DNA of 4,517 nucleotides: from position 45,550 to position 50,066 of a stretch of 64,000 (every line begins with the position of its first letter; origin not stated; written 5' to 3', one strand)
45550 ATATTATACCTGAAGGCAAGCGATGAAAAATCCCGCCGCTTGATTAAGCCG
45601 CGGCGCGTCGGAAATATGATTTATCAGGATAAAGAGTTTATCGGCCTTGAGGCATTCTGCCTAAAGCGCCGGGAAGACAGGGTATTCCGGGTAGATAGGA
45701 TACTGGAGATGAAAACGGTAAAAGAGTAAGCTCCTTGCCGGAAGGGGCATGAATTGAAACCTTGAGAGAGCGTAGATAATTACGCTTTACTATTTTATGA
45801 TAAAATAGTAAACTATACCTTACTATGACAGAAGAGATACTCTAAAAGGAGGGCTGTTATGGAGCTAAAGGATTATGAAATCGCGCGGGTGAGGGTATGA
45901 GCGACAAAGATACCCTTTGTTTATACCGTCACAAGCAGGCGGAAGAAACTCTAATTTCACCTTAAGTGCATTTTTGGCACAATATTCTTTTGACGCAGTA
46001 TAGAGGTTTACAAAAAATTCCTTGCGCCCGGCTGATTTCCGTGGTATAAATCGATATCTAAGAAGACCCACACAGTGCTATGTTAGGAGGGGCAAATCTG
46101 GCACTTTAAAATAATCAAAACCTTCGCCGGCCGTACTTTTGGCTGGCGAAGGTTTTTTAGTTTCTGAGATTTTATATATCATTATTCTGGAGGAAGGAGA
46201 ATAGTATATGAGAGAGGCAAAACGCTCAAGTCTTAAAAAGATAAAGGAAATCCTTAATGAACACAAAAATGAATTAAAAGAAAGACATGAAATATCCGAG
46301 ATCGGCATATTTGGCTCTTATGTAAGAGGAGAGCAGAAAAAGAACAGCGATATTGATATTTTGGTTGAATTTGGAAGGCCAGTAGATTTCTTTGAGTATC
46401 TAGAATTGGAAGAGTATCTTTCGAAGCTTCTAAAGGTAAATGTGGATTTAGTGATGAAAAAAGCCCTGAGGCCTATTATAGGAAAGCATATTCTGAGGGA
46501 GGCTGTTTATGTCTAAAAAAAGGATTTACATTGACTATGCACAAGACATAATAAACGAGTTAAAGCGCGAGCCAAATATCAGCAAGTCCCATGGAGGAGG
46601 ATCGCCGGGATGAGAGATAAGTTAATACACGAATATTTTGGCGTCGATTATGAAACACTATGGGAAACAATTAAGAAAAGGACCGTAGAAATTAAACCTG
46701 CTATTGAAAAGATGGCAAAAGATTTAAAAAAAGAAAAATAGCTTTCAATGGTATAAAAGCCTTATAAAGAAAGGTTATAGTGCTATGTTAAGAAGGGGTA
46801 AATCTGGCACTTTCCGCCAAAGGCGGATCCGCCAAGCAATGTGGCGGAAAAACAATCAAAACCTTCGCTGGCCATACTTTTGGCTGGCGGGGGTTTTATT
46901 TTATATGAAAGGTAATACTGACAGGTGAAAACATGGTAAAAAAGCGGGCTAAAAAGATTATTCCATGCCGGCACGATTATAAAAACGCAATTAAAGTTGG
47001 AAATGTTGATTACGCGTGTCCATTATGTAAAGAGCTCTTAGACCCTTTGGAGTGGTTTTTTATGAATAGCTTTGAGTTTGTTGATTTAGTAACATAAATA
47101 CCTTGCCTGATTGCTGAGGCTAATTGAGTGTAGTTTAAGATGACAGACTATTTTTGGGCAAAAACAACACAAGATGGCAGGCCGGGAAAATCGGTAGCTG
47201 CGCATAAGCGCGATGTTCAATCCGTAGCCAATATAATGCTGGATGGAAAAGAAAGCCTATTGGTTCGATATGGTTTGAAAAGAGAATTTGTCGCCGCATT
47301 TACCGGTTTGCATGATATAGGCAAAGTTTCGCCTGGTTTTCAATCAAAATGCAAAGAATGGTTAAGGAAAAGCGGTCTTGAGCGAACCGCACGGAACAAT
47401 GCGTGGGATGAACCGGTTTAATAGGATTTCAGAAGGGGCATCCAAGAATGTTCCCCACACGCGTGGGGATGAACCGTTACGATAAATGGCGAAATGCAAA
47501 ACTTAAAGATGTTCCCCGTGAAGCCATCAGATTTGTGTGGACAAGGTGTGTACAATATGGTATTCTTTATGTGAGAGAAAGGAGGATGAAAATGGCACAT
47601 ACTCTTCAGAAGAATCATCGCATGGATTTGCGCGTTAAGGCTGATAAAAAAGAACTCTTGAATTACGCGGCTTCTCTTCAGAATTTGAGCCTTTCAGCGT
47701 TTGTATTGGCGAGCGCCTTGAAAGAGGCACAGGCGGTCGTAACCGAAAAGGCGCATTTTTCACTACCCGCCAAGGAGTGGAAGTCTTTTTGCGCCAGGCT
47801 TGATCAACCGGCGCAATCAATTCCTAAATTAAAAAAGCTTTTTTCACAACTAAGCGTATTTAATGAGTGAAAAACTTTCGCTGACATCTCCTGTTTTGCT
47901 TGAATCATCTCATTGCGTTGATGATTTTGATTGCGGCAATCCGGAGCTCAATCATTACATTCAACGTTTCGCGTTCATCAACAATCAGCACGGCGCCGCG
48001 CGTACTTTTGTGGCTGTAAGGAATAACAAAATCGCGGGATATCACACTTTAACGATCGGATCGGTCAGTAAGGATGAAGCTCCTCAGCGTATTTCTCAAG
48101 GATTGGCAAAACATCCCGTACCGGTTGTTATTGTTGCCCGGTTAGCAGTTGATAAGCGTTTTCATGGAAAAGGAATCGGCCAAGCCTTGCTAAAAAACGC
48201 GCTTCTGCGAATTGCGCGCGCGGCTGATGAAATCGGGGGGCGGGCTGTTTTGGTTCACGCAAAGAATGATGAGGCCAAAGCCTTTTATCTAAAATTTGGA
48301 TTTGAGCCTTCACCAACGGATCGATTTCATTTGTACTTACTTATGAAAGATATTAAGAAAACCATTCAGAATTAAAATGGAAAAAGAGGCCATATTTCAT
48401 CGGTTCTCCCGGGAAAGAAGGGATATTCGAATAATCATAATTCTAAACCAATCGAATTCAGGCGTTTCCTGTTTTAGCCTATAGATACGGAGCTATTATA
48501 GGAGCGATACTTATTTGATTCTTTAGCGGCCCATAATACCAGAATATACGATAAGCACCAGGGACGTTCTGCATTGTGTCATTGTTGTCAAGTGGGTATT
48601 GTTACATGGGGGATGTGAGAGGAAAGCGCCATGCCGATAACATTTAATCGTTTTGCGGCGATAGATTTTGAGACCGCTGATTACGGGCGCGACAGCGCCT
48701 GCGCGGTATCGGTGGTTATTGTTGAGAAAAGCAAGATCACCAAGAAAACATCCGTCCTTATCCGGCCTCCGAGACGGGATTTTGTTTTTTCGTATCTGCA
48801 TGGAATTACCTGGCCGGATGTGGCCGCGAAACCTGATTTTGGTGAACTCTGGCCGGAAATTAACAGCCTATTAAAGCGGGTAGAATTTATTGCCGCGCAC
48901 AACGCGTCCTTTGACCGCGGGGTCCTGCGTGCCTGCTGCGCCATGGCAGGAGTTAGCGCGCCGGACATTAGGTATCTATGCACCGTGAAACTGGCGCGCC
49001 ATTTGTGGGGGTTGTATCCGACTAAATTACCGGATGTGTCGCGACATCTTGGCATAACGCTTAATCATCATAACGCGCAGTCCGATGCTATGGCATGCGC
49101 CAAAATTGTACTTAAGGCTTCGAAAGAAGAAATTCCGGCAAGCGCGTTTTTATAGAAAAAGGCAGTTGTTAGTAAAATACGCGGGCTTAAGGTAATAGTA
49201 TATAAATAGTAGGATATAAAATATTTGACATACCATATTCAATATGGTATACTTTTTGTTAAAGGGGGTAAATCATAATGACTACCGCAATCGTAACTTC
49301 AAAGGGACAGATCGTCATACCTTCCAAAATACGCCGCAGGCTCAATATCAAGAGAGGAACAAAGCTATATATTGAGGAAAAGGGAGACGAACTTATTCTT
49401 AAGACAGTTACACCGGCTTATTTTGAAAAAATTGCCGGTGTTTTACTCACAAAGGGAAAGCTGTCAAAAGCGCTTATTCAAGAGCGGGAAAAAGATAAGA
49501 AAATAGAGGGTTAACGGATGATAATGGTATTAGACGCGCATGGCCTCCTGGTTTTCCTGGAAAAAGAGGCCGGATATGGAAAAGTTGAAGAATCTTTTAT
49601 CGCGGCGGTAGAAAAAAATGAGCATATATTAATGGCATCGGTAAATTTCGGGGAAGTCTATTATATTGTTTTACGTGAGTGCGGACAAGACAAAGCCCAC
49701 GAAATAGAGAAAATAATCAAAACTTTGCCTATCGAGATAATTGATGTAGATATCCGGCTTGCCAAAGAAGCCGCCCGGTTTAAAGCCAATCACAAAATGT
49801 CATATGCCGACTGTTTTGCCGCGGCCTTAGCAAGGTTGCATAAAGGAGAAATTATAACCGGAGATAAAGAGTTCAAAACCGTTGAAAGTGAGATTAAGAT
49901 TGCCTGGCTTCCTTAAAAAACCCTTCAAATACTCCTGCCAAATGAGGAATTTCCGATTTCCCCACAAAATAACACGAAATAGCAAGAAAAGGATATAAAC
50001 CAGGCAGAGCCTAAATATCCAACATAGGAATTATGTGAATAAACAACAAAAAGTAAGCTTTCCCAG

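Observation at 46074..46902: Two copies of an unassigned structured-RNA-like element (5' stem-loop plus intrinsic terminator) flanking the MNT/HEPN cassette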

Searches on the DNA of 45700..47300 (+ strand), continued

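Call 93: search_dna_similar(query=window:46020-46180:+, collection=plasmids, mode=distant, max_rows=10, max_evalue=0.01)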
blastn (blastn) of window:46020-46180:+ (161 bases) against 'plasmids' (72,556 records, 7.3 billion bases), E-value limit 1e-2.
No match.

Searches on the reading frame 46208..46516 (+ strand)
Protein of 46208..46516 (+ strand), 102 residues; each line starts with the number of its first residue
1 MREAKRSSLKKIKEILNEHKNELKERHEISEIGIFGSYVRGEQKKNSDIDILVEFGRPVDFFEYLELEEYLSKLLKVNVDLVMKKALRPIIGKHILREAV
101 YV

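Call 12: search_protein_families(library=pfam, proteins=[window:46208-46516:+], max_evalue=0.01)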
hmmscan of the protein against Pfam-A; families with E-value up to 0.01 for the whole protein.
window:46208-46516:+ (102 aa): 4 families
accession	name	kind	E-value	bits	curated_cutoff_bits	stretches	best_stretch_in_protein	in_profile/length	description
PF01909.29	NTP_transf_2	-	1e-18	67.9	21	1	16-100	1-91/93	Nucleotidyltransferase domain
PF18765.7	Polbeta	-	7.5e-15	55.3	26.9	1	20-99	4-84/93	Polymerase beta, Nucleotidyltransferase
PF22600.2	MTPAP-like_central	-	8.3e-05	23.1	27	1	5-79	22-88/139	Poly(A) RNA polymerase, mitochondrial-like, central palm domain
PF14792.12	DNA_pol_B_palm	-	0.0042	17.8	25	1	6-54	4-48/113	DNA polymerase beta palm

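Call 14: find_encoding_contigs(protein=window:46208-46516:+, flank=5000, max_places=10)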
Protein window:46208-46516:+ (102 aa): 11 contigs read that carry it; 6 places shown.
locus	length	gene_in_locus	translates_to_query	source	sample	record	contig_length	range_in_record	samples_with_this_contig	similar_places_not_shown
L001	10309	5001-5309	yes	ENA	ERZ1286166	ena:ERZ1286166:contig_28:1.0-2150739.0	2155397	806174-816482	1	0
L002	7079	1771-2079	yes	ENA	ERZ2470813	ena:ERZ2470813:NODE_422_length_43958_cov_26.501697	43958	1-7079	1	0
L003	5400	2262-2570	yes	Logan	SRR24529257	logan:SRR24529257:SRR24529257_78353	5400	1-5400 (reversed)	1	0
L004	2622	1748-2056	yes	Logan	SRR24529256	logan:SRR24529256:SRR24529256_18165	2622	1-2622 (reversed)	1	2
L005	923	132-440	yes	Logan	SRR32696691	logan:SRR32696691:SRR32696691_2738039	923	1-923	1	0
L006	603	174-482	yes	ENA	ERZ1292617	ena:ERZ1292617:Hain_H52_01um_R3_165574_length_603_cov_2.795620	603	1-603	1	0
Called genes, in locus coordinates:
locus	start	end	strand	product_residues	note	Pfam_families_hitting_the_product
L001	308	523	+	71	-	-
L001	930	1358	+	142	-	PF07238:PilZ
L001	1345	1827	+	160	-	PF14385:DUF4416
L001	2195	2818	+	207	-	-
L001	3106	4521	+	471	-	PF05970:PIF1, PF13245:AAA_19 (weak), PF13604:AAA_30 (faint), PF13538:UvrD_C_2 (weak), PF13280:WYL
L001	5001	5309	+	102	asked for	PF18765:Polbeta, PF01909:NTP_transf_2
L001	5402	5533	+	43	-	PF01934:HepT-like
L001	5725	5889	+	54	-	-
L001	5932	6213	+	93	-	PF18019:Cas3_HD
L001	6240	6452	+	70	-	-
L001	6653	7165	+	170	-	PF00583:Acetyltransf_1, PF13673:Acetyltransf_10, PF13508:Acetyltransf_7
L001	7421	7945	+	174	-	PF00929:RNase_T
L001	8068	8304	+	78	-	PF04014:MazE_antitoxin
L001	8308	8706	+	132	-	PF01850:PIN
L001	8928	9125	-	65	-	-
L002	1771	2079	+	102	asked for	PF18765:Polbeta, PF01909:NTP_transf_2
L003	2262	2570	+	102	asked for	PF18765:Polbeta, PF01909:NTP_transf_2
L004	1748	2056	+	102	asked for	PF18765:Polbeta, PF01909:NTP_transf_2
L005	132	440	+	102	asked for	PF18765:Polbeta, PF01909:NTP_transf_2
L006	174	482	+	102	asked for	PF18765:Polbeta, PF01909:NTP_transf_2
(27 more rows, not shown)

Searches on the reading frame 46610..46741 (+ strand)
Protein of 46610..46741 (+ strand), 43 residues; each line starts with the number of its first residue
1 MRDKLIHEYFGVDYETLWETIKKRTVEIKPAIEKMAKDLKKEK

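Call 12: search_protein_families(library=pfam, proteins=[window:46610-46741:+], max_evalue=0.01)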
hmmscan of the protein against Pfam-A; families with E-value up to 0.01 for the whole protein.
window:46610-46741:+ (43 aa): 1 family
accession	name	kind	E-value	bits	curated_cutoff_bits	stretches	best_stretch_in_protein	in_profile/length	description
PF01934.22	HepT-like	-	5.2e-09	36.3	23.5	1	1-35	86-120/120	Ribonuclease HepT-like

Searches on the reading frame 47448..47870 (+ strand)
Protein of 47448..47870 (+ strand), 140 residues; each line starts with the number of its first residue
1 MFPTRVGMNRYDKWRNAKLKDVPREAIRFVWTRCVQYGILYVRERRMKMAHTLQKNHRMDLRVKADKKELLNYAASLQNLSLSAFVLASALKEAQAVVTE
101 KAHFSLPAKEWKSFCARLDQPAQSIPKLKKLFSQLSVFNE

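Call 12: search_protein_families(library=pfam, proteins=[window:47448-47870:+], max_evalue=0.01)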
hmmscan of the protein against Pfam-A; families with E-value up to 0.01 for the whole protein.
window:47448-47870:+ (140 aa): 2 families
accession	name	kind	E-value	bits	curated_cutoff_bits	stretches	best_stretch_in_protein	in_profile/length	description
PF08681.18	TacA1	-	1.1e-20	73.8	21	1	58-134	1-77/80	Antitoxin TacA 1-like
PF21983.2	NikA-like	-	0.00065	20.2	27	1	54-94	2-43/72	Mobilization protein NikA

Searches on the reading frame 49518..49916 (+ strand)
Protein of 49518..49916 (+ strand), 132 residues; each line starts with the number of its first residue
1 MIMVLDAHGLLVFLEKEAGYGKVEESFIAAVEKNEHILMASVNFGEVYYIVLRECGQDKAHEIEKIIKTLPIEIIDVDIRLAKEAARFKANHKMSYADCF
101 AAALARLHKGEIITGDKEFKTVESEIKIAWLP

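Call 12: search_protein_families(library=pfam, proteins=[window:49518-49916:+], max_evalue=0.01)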
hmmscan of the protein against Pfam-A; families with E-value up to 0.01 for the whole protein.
window:49518-49916:+ (132 aa): 1 family
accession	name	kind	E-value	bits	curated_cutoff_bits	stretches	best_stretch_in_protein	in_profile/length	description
PF01850.27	PIN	-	1.4e-15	58.4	23.6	1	3-122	1-117/120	PIN domain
